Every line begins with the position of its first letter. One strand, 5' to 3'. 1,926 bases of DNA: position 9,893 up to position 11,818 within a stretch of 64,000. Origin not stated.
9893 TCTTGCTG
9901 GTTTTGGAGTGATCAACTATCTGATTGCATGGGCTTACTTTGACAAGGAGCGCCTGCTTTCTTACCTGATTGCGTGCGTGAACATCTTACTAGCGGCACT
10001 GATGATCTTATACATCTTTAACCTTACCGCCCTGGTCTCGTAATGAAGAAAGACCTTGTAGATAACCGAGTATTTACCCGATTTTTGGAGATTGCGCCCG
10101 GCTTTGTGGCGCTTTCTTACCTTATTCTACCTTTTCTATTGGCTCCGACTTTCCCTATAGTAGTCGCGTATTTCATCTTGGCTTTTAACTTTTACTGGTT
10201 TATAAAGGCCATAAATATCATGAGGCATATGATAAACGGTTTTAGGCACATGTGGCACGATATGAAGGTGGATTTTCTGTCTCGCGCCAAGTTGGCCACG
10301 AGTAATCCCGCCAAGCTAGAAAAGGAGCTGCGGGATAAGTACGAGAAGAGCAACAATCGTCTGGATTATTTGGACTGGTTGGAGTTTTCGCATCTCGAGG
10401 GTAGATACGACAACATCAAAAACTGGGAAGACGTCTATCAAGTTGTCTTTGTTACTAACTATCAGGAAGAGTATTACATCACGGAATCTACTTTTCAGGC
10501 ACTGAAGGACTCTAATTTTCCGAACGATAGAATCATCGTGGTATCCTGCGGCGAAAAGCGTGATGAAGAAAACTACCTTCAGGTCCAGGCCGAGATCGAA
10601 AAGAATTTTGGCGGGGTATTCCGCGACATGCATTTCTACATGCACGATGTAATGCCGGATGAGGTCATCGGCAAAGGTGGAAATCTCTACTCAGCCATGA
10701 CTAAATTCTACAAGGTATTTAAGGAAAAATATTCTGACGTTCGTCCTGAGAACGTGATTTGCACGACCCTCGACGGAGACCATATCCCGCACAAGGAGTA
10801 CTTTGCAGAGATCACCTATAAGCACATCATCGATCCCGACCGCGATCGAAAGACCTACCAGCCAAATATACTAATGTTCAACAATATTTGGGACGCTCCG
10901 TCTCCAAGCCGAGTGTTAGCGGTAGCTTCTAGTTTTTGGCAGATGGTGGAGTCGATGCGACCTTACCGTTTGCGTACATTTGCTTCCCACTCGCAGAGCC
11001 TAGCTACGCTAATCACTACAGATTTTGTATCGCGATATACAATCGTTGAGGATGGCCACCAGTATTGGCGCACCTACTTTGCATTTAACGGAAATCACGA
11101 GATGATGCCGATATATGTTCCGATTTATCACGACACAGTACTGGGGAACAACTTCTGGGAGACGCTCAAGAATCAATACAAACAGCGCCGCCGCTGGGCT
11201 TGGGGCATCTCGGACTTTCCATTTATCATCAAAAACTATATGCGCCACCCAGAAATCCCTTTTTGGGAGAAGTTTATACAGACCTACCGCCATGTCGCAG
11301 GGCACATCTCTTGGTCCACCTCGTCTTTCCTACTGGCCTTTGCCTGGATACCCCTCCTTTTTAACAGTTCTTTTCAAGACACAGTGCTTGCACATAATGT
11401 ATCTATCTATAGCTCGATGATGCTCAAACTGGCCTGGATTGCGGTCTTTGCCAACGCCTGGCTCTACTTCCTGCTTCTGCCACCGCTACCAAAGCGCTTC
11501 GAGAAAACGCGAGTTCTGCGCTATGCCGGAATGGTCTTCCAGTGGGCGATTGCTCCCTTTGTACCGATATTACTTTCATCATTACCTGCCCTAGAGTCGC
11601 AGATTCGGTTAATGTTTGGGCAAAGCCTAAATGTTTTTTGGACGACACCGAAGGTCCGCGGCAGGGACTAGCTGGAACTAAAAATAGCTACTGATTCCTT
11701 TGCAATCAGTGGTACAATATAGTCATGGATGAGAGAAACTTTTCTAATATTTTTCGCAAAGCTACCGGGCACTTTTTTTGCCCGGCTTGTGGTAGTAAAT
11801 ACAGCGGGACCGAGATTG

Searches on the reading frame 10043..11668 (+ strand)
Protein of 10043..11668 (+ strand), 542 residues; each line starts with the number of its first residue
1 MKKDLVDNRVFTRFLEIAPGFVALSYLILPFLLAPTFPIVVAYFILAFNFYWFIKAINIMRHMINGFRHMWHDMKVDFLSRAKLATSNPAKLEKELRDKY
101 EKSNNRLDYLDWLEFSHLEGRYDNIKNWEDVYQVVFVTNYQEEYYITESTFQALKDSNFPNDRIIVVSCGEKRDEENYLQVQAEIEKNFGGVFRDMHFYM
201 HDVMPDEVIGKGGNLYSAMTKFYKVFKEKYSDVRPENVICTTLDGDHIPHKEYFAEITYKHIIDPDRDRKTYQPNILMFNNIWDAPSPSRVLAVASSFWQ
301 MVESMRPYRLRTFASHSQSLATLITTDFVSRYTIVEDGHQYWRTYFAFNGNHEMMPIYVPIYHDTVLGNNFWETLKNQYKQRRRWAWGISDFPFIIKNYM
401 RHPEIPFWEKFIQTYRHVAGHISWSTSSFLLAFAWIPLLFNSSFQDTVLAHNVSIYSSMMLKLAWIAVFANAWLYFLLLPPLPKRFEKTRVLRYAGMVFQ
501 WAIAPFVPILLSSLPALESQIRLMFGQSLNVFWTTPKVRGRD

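Call 77: list_cluster_members(proteins=[window:10043-11668:+, window:13986-15410:+, window:32123-33643:-, window:45059-46780:-, window:1224-1607:-, window:4137-4844:+])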
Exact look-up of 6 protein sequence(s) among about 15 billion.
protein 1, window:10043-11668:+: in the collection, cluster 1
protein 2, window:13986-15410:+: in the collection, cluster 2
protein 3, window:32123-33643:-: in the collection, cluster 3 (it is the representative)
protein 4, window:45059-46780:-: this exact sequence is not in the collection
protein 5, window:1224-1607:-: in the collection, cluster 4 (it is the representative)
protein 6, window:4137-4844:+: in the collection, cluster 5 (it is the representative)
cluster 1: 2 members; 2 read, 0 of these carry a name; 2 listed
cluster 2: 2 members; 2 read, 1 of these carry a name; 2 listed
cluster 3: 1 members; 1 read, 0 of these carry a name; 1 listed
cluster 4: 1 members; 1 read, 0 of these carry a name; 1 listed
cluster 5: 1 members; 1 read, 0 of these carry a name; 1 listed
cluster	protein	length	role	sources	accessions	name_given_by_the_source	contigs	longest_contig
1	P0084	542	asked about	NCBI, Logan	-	-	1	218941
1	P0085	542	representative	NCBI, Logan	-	-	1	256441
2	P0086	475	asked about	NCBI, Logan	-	-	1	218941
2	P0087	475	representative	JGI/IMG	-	NRAMP (natural resistance-associated macrophage protein)-like metal ion transporter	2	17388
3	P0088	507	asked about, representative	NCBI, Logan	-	-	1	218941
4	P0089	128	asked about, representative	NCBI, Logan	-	-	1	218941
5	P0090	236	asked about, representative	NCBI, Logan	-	-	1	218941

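Call 86: find_encoding_contigs(protein=P0085, flank=10000, max_places=3)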
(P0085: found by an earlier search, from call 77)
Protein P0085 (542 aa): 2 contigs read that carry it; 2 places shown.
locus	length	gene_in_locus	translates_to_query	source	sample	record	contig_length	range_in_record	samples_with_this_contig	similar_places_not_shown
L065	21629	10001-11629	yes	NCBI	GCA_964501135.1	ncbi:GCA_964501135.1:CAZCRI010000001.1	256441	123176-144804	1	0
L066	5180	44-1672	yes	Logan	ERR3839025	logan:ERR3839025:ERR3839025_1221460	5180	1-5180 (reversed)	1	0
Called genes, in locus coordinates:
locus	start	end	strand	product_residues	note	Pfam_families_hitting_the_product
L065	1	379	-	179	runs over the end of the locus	-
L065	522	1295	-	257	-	-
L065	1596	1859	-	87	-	PF01541:GIY-YIG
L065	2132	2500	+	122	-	-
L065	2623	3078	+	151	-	-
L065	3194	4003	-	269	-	-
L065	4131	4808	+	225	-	PF00072:Response_reg, PF00486:Trans_reg_C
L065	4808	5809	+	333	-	PF00512:HisKA, PF02518:HATPase_c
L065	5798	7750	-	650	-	PF27449:LtaS_N, PF00884:Sulfatase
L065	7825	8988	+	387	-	-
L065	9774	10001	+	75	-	-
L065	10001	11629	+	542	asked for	-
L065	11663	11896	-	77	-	-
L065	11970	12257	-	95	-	-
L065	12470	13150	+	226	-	PF01386:Ribosomal_L25p, PF14693:Ribosomal_TL5_C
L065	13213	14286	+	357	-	PF11258:DUF3048, PF17479:DUF3048_C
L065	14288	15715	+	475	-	PF01566:Nramp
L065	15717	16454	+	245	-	PF01177:Asp_Glu_race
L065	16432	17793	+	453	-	PF21799:MurD-like_N, PF08245:Mur_ligase_M, PF02875:Mur_ligase_C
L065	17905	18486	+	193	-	-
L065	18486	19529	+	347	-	PF01594:AI-2E_transport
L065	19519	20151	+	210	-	PF13483:Lactamase_B_3, PF12706:Lactamase_B_2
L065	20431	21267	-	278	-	PF00188:CAP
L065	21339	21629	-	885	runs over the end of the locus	PF18998:Flg_new_2 (weak), PF18657:YDG, PF18676:MBG_2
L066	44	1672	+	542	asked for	-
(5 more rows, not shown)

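Call 105: find_encoding_contigs(protein=P0089, flank=10000, max_places=3)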
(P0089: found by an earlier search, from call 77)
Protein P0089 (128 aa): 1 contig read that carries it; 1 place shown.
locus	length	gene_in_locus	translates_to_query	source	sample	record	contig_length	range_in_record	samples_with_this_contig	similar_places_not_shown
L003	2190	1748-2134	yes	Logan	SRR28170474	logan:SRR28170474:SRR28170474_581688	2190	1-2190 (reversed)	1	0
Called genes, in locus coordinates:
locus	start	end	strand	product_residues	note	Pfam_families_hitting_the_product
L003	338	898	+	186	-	-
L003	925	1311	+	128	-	-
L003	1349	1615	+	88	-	-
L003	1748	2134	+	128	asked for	PF05014:Nuc_deoxyrib_tr (weak)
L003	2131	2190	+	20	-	?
